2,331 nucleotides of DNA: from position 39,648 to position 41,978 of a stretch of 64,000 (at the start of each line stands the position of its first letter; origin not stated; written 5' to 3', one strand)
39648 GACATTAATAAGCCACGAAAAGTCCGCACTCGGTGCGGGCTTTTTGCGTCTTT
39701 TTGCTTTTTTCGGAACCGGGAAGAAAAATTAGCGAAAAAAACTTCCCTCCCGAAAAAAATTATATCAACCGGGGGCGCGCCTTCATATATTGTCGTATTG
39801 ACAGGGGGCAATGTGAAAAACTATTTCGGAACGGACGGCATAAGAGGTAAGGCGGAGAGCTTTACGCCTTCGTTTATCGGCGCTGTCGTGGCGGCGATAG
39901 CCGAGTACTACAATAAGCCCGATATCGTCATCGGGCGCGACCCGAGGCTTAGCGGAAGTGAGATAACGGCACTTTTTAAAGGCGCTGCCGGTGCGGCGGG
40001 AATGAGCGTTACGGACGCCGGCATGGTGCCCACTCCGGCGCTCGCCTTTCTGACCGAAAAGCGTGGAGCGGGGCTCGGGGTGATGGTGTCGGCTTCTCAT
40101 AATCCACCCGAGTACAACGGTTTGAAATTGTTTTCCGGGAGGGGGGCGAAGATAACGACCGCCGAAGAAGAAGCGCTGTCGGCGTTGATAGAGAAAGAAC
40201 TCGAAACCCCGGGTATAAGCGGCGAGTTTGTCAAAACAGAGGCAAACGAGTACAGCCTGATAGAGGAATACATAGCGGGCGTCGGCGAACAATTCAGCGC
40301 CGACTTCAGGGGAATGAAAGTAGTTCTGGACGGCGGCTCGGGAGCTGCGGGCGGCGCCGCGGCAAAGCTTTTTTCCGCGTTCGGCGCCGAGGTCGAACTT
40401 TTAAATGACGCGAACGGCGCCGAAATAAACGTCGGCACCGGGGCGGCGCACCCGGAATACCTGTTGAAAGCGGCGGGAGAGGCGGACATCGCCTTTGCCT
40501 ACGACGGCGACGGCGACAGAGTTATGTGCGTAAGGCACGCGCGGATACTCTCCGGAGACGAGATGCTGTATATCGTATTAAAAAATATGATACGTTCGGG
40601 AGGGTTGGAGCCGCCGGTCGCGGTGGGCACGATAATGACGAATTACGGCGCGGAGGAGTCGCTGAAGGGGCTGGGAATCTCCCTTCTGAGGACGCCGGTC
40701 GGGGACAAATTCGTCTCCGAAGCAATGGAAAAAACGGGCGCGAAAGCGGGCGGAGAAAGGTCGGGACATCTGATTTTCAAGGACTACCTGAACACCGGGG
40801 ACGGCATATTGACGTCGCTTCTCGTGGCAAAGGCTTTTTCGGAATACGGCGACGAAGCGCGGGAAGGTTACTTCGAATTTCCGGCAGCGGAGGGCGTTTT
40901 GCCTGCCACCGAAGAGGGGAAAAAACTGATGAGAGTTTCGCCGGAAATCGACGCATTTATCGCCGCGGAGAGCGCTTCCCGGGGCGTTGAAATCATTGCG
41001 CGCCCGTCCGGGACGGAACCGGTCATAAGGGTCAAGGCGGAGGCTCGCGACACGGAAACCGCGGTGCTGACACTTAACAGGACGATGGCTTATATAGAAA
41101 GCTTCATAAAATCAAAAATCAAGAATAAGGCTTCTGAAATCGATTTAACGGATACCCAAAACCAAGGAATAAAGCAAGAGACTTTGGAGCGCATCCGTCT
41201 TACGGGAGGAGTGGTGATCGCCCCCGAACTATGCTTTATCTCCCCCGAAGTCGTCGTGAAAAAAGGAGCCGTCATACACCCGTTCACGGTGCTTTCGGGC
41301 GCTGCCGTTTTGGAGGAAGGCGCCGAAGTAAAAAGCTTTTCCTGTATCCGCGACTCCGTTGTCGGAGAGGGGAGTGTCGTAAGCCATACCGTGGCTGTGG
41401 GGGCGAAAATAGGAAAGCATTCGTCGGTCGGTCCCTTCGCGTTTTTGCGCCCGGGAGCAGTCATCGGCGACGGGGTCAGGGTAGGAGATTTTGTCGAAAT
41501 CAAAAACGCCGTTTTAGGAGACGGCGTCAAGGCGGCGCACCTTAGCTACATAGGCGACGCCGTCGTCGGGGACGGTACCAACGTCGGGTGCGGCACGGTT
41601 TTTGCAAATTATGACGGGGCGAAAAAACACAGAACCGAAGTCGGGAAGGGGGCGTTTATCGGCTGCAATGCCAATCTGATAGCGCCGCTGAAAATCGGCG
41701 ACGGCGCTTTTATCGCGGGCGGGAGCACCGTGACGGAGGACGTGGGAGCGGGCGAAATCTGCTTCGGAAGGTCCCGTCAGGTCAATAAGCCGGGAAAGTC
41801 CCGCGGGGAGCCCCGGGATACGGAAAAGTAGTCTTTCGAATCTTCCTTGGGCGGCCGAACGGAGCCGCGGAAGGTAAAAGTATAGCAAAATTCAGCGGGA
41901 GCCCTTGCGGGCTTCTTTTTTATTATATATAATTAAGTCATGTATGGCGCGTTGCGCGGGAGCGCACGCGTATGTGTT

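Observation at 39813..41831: GlmM mutase fused to only the acetyltransferase half of GlmU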

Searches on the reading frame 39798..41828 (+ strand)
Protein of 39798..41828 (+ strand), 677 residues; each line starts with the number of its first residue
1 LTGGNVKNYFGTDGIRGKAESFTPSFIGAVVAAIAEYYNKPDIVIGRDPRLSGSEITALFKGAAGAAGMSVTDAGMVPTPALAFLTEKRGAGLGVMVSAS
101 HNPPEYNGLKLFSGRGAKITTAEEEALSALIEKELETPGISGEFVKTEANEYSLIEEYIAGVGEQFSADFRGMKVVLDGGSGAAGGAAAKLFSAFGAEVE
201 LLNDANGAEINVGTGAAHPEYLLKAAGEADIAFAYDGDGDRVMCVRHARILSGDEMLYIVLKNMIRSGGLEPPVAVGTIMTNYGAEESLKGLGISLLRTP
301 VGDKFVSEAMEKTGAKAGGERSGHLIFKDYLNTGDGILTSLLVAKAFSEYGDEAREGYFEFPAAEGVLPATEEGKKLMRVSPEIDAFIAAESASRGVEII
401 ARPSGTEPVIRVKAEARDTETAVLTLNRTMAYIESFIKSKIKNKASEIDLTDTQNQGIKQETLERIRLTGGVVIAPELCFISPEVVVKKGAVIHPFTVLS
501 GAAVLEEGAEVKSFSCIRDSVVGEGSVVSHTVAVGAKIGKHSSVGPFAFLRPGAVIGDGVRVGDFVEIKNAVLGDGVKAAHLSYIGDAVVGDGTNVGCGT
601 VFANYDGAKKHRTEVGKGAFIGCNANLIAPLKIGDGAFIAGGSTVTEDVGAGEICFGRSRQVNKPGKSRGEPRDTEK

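Call 3: search_protein_families(library=pfam, proteins=[window:39798-41828:+], max_evalue=0.01)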
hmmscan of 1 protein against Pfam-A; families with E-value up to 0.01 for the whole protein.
window:39798-41828:+ (677 aa): 8 families
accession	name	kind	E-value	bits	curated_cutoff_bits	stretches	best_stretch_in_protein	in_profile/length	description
PF02878.22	PGM_PMM_I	-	5.8e-37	126.9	22.5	1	8-135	2-135/138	Phosphoglucomutase/phosphomannomutase, alpha/beta/alpha domain I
PF02880.22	PGM_PMM_III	-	8.8e-28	97.2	20.7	1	253-356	2-106/115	Phosphoglucomutase/phosphomannomutase, alpha/beta/alpha domain III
PF00132.30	Hexapep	-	1.5e-23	81.9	27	3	535-570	1-36/36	Bacterial transferase hexapeptide (six repeats)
PF02879.22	PGM_PMM_II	-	2.2e-09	38.2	29.3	1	156-247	1-101/103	Phosphoglucomutase/phosphomannomutase, alpha/beta/alpha domain II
PF25084.1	LbH_EIF2B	-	7e-08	32.9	54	1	537-600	23-85/105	EIF2B subunit epsilon LbH domain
PF00408.26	PGM_PMM_IV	-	1.1e-07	32.2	23.1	1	387-421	22-57/68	Phosphoglucomutase/phosphomannomutase, C-terminal domain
PF25087.1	GMPPB_C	-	0.00021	21.4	39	0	532-597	7-66/110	GMPPB C-terminal domain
PF24894.1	Hexapep_GlmU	-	0.0044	17.5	23.3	0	516-588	15-86/104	GlmU-like, C-terminal hexapeptide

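Call 4: search_protein_families(library=ncbifam, proteins=[window:39798-41828:+], max_evalue=0.01)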
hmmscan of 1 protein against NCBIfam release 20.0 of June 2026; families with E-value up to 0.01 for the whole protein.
window:39798-41828:+ (677 aa): 42 families (the best 25 are shown)
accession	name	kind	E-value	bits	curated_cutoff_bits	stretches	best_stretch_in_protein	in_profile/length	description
TIGR01455.1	glmM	equivalog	2.6e-97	326.3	447.55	1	10-427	1-434/442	phosphoglucosamine mutase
TIGR03990.1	Arch_GlmM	equivalog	2.7e-76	257.3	439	1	8-431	2-442/444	phosphoglucosamine mutase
NF010934.1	PRK14354.1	equivalog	1.6e-71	241.2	450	1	458-666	236-444/447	bifunctional UDP-N-acetylglucosamine diphosphorylase/glucosamine-1-phosphate N-acetyltransferase GlmU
TIGR01173.1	glmU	equivalog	1.5e-69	235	366.85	1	456-667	234-446/452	bifunctional UDP-N-acetylglucosamine diphosphorylase/glucosamine-1-phosphate N-acetyltransferase GlmU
NF010933.0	PRK14353.1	equivalog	1.3e-64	218.5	505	1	460-668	243-436/453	bifunctional UDP-N-acetylglucosamine diphosphorylase/glucosamine-1-phosphate N-acetyltransferase GlmU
NF010936.0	PRK14356.1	equivalog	1.1e-62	212.5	666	1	460-668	244-454/456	bifunctional UDP-N-acetylglucosamine diphosphorylase/glucosamine-1-phosphate N-acetyltransferase GlmU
NF010932.0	PRK14352.1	equivalog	1.7e-60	205.1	611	1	457-663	246-452/488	bifunctional UDP-N-acetylglucosamine diphosphorylase/glucosamine-1-phosphate N-acetyltransferase GlmU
NF010938.0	PRK14358.1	equivalog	2.4e-57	194.6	500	1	453-669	238-456/481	bifunctional N-acetylglucosamine-1-phosphate uridyltransferase/glucosamine-1-phosphate acetyltransferase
NF010940.0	PRK14360.1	equivalog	9.2e-57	192.6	602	1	454-669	231-447/452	bifunctional UDP-N-acetylglucosamine diphosphorylase/glucosamine-1-phosphate N-acetyltransferase GlmU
NF010937.0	PRK14357.1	equivalog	1.4e-56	192.3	658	1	448-666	220-437/448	bifunctional UDP-N-acetylglucosamine diphosphorylase/glucosamine-1-phosphate N-acetyltransferase GlmU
NF010935.0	PRK14355.1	equivalog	3.5e-54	184.2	718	1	463-666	247-451/459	bifunctional UDP-N-acetylglucosamine diphosphorylase/glucosamine-1-phosphate N-acetyltransferase GlmU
NF006986.0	PRK09451.1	equivalog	1.5e-46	159.2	725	1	459-669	240-451/456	bifunctional UDP-N-acetylglucosamine diphosphorylase/glucosamine-1-phosphate N-acetyltransferase GlmU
NF010939.0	PRK14359.1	equivalog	6.2e-45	153.6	592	1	497-664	260-419/430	bifunctional UDP-N-acetylglucosamine diphosphorylase/glucosamine-1-phosphate N-acetyltransferase GlmU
NF007088.0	PRK09542.1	equivalog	8.4e-35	120.6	618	1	19-349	22-357/456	phosphomannomutase/phosphoglucomutase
NF046027.1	PhglucPhmanMutPgmG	equivalog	3.2e-28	98.6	600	1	26-350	30-354/460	phosphoglucomutase/phosphomannomutase PgmG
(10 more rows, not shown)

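Call 6: find_homologous_proteins(query=window:39813-41828:+, max_evalue=1e-10)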
Query window:39813-41828:+ (672 aa): 5222 proteins with E <= 1e-10 among 8000 candidates; the best 120 are listed.
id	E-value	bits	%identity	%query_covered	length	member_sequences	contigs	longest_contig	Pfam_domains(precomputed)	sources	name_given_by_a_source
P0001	0.0e+0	1443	99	100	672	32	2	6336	PF02878.23,PF00408.27,PF00132.31,PF25087.2,PF25084.2,PF02879.23,PF02880.23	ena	-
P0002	5.6e-287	972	69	99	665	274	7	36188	PF02878.23,PF00408.27,PF00132.31,PF25087.2,PF25084.2,PF02879.23,PF02880.23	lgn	-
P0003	1.0e-274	931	67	98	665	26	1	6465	PF02878.23,PF00408.27,PF00132.31,PF25087.2,PF25084.2,PF02879.23,PF02880.23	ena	-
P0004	3.8e-202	691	52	98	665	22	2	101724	PF02878.23,PF00408.27,PF00132.31,PF25087.2,PF25084.2,PF02879.23,PF02880.23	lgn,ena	-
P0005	1.5e-201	689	53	99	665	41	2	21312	PF02878.23,PF00408.27,PF00132.31,PF25087.2,PF25084.2,PF02879.23,PF02880.23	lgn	-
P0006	1.1e-197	677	52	99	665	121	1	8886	PF02878.23,PF00408.27,PF00132.31,PF25087.2,PF25084.2,PF02879.23,PF02880.23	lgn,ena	-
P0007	2.1e-184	633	49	98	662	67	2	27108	PF02878.23,PF00408.27,PF14602.13,PF00132.31,PF25087.2,PF25084.2,PF02879.23,PF02880.23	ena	-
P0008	2.7e-184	632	49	98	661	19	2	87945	PF02878.23,PF00408.27,PF14602.13,PF00132.31,PF25087.2,PF25084.2,PF02879.23,PF02880.23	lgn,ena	-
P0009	2.9e-183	629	49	98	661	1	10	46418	PF02878.23,PF00408.27,PF14602.13,PF00132.31,PF25087.2,PF25084.2,PF02879.23,PF02880.23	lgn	-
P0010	3.6e-180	619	51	99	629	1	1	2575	PF02878.23,PF00132.31,PF25087.2,PF25084.2,PF02879.23,PF02880.23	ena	-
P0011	7.5e-178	611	48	98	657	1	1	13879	PF02878.23,PF00408.27,PF00132.31,PF25087.2,PF25084.2,PF02879.23,PF02880.23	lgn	-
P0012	5.2e-177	608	48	99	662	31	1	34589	PF02878.23,PF00408.27,PF14602.13,PF00132.31,PF25087.2,PF25084.2,PF02879.23,PF02880.23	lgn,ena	-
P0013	9.0e-177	608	47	98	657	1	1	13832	PF02878.23,PF00408.27,PF00132.31,PF25087.2,PF25084.2,PF02879.23,PF02880.23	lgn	-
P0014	1.6e-169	584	46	97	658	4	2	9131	PF02878.23,PF00408.27,PF00132.31,PF25087.2,PF25084.2,PF02879.23,PF02880.23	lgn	-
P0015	2.3e-169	583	46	98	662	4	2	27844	PF02878.23,PF00408.27,PF00132.31,PF25087.2,PF25084.2,PF02879.23,PF02880.23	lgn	-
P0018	5.7e-162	559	44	97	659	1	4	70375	PF02878.23,PF00408.27,PF00132.31,PF25087.2,PF25084.2,PF02879.23,PF02880.23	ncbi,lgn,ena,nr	ncbi:MAG: hypothetical protein IJ033_04440 [Clostridia bacterium]|nr:hypothetical protein [Clostridi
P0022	1.9e-158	547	45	97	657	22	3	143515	PF02878.23,PF00408.27,PF00132.31,PF25087.2,PF25084.2,PF02879.23,PF02880.23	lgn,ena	-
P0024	7.7e-157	542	45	99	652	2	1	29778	PF02878.23,PF00408.27,PF00132.31,PF25087.2,PF25084.2,PF02879.23,PF02880.23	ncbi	-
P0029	1.6e-152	527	43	99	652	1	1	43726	PF02878.23,PF00408.27,PF00132.31,PF25087.2,PF25084.2,PF02879.23,PF02880.23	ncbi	-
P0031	7.5e-152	525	43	98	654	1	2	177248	PF02878.23,PF00408.27,PF00132.31,PF25087.2,PF25084.2,PF02879.23,PF02880.23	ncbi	-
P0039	1.5e-123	432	38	98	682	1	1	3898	PF02878.23,PF00408.27,PF14602.13,PF00132.31,PF25087.2,PF25084.2,PF02879.23,PF02880.23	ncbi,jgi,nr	ncbi:MAG: hypothetical protein LBN25_00860 [Christensenellaceae bacterium]|jgi:phosphoglucosamine mu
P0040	7.2e-123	429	38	64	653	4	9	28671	PF02878.23,PF00408.27,PF14602.13,PF00132.31,PF25087.2,PF25084.2,PF24894.2,PF02879.23,PF02880.23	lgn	-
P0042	8.7e-112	393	34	65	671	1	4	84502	PF02878.23,PF00408.27,PF14602.13,PF00132.31,PF25087.2,PF25084.2,PF02879.23,PF02880.23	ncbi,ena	-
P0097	3.9e-76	275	30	100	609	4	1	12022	PF02878.23,PF14602.13,PF00132.31,PF25087.2,PF25084.2,PF02879.23,PF02880.23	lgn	-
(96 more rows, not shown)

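Call 13: find_encoding_contigs(protein=P0031, flank=10000, max_places=2)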
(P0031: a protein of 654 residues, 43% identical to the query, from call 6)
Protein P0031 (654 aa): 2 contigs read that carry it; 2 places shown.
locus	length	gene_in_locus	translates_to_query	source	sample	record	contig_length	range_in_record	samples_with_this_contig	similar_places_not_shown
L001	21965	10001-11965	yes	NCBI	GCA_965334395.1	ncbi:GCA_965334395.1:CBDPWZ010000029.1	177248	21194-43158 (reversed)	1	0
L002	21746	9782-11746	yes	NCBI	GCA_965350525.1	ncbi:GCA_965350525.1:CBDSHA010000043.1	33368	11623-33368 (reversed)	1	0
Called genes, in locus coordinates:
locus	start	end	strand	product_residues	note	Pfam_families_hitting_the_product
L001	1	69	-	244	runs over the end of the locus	PF01182:Glucosamine_iso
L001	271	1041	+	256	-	PF00005:ABC_tran, PF13304:AAA_21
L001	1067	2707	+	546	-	PF16949:ABC_tran_2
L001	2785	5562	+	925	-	-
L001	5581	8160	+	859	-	PF13229:Beta_helix (weak)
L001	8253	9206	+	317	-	-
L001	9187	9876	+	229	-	PF01048:PNP_UDP_1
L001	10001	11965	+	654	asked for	PF02878:PGM_PMM_I, PF02879:PGM_PMM_II, PF02880:PGM_PMM_III, PF00132:Hexapep (weak), PF25087:GMPPB_C, PF00132:Hexapep, PF25087:GMPPB_C, PF00132:Hexapep, +2 more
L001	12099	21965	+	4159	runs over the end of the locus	PF09479:Flg_new (faint), PF18998:Flg_new_2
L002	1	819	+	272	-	?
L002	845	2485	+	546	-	PF16949:ABC_tran_2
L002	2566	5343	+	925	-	-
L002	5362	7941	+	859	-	PF13229:Beta_helix (weak)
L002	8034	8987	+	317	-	-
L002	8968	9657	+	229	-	PF01048:PNP_UDP_1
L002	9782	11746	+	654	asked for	PF02878:PGM_PMM_I, PF02879:PGM_PMM_II, PF02880:PGM_PMM_III, PF00132:Hexapep (weak), PF25087:GMPPB_C, PF00132:Hexapep, PF25087:GMPPB_C, PF00132:Hexapep, +2 more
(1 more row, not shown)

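Call 14: find_encoding_contigs(protein=P0022, flank=10000, max_places=2)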
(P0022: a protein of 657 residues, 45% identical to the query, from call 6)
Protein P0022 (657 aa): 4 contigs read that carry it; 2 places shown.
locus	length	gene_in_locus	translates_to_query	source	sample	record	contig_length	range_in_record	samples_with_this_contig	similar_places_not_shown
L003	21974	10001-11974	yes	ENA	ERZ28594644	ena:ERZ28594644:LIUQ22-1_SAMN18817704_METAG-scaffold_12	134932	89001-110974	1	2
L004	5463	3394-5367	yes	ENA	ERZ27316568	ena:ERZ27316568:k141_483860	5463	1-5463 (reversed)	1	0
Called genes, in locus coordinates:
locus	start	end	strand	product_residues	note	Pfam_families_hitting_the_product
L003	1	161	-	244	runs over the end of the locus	PF01182:Glucosamine_iso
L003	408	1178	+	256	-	PF00005:ABC_tran, PF13304:AAA_21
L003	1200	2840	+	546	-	PF16949:ABC_tran_2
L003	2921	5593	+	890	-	PF02368:Big_2 (weak)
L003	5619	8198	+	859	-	PF02368:Big_2 (weak), PF13229:Beta_helix (faint)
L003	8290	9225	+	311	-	-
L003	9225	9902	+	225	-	PF01048:PNP_UDP_1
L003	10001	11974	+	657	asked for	PF02878:PGM_PMM_I, PF02879:PGM_PMM_II, PF02880:PGM_PMM_III, PF00408:PGM_PMM_IV, PF25084:LbH_EIF2B, PF25087:GMPPB_C (weak), PF00132:Hexapep, PF00132:Hexapep, +1 more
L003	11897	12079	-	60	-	-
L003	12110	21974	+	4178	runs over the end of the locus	PF09479:Flg_new (faint), PF18998:Flg_new_2 (weak)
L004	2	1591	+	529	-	?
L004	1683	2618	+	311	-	-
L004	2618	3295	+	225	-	PF01048:PNP_UDP_1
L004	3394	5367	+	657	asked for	PF02878:PGM_PMM_I, PF02879:PGM_PMM_II, PF02880:PGM_PMM_III, PF00408:PGM_PMM_IV, PF25084:LbH_EIF2B, PF25087:GMPPB_C (weak), PF00132:Hexapep, PF00132:Hexapep, +1 more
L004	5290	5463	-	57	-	?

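Call 15: find_encoding_contigs(protein=P0004, flank=10000, max_places=2)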
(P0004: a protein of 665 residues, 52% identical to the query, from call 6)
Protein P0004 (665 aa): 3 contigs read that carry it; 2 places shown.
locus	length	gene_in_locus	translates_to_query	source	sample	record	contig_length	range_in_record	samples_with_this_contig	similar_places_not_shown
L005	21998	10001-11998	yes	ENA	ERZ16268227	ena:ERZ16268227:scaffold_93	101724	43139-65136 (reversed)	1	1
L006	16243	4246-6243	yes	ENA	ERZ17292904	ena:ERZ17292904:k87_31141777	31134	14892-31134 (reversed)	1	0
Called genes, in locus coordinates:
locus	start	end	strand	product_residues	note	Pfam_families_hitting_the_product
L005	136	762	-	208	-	PF02659:Mntp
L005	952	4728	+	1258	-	PF00149:Metallophos, PF16656:Pur_ac_phosph_N, PF00149:Metallophos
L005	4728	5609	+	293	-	PF01256:Carb_kinase, PF02110:HK (weak)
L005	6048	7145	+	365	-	PF00712:DNA_pol3_beta, PF02767:DNA_pol3_beta_2, PF02768:DNA_pol3_beta_3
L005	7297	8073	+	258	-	PF02585:PIG-L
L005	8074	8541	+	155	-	-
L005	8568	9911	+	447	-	PF01134:GIDA (faint), PF01266:DAO (faint), PF03486:HI0933_like (faint), PF07992:Pyr_redox_2, PF13450:NAD_binding_8 (faint), PF13738:Pyr_redox_3, PF00070:Pyr_redox, PF02852:Pyr_redox_dim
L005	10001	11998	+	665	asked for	PF02878:PGM_PMM_I, PF02879:PGM_PMM_II, PF02880:PGM_PMM_III, PF00408:PGM_PMM_IV (weak), PF25084:LbH_EIF2B (faint), PF25087:GMPPB_C (faint), PF00132:Hexapep (weak)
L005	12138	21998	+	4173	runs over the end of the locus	PF09479:Flg_new (faint), PF18998:Flg_new_2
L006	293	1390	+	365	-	PF00712:DNA_pol3_beta, PF02767:DNA_pol3_beta_2, PF02768:DNA_pol3_beta_3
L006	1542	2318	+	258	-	PF02585:PIG-L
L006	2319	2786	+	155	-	-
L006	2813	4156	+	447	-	PF01134:GIDA (faint), PF01266:DAO (faint), PF03486:HI0933_like (faint), PF07992:Pyr_redox_2, PF13450:NAD_binding_8 (faint), PF13738:Pyr_redox_3, PF00070:Pyr_redox, PF02852:Pyr_redox_dim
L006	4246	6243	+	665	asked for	PF02878:PGM_PMM_I, PF02879:PGM_PMM_II, PF02880:PGM_PMM_III, PF00408:PGM_PMM_IV (weak), PF25084:LbH_EIF2B (faint), PF25087:GMPPB_C (faint), PF00132:Hexapep (weak)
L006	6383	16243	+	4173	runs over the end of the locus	PF09479:Flg_new (faint), PF18998:Flg_new_2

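Call 24: find_encoding_contigs(protein=P0042, flank=10000, max_places=2)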
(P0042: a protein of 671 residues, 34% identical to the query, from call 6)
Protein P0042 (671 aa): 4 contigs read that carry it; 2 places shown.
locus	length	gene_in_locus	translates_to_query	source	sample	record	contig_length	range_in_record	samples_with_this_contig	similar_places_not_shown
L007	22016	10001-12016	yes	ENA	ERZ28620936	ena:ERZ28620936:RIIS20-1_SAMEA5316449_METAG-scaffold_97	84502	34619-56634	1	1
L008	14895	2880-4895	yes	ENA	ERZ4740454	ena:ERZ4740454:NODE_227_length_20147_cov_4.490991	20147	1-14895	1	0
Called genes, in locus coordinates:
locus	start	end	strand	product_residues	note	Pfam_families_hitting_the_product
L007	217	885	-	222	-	PF00037:Fer4 (faint), PF12837:Fer4_6 (faint), PF12838:Fer4_7 (weak), PF13187:Fer4_9 (weak)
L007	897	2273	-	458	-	PF03553:Na_H_antiporter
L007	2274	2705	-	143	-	PF02082:Rrf2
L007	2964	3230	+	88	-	PF07883:Cupin_2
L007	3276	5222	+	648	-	PF07690:MFS_1, PF13347:MFS_2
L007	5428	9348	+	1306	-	PF17291:M60-like_N, PF13402:Peptidase_M60, PF22633:F5_F8_type_C_2 (faint)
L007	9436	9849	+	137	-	-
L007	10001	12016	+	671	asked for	PF00132:Hexapep (weak), PF25084:LbH_EIF2B, PF25087:GMPPB_C (weak), PF00132:Hexapep, PF02878:PGM_PMM_I, PF02879:PGM_PMM_II, PF02880:PGM_PMM_III, PF00408:PGM_PMM_IV, +1 more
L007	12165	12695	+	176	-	PF00255:GSHPx, PF00578:AhpC-TSA (weak)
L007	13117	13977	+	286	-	-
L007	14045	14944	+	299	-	-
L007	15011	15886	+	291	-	PF14220:DUF4329 (weak)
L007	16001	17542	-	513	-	PF21349:RUBY_RBDX (weak), PF13183:Fer4_8 (faint), PF13237:Fer4_10 (faint), PF14697:Fer4_21 (weak), PF02906:Fe_hyd_lg_C, PF02256:Fe_hyd_SSU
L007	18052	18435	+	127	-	-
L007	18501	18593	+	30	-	-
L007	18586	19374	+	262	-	-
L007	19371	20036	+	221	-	-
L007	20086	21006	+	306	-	PF02463:SMC_N (faint), PF00005:ABC_tran, PF13304:AAA_21 (faint)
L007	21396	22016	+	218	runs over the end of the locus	-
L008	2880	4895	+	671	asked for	PF00132:Hexapep (weak), PF25084:LbH_EIF2B, PF25087:GMPPB_C (weak), PF00132:Hexapep, PF02878:PGM_PMM_I, PF02879:PGM_PMM_II, PF02880:PGM_PMM_III, PF00408:PGM_PMM_IV, +1 more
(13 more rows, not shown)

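Call 25: find_encoding_contigs(protein=P0097, flank=10000, max_places=2)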
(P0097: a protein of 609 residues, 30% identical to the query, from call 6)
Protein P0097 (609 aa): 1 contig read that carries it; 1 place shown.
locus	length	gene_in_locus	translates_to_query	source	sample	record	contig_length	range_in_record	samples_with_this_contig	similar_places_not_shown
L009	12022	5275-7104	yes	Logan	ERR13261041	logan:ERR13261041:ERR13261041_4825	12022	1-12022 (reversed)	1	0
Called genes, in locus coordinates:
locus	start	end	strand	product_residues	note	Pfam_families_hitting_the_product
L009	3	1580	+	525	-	?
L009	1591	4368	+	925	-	PF02837:Glyco_hydro_2_N, PF00703:Glyco_hydro_2 (weak), PF02836:Glyco_hydro_2_C, PF16353:LacZ_4 (weak), PF02929:Bgal_small_N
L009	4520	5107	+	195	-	-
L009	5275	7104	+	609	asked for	PF02878:PGM_PMM_I, PF02879:PGM_PMM_II, PF02880:PGM_PMM_III, PF25084:LbH_EIF2B (faint), PF25087:GMPPB_C (faint), PF00132:Hexapep, PF14602:Hexapep_2 (weak)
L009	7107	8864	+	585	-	PF13230:GATase_4 (weak), PF13522:GATase_6, PF13537:GATase_7, PF01380:SIS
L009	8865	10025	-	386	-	PF06925:MGDG_synth (weak), PF00534:Glycos_transf_1, PF04101:Glyco_tran_28_C (weak)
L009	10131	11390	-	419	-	PF02127:Peptidase_M18, PF05343:Peptidase_M42 (weak)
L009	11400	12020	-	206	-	?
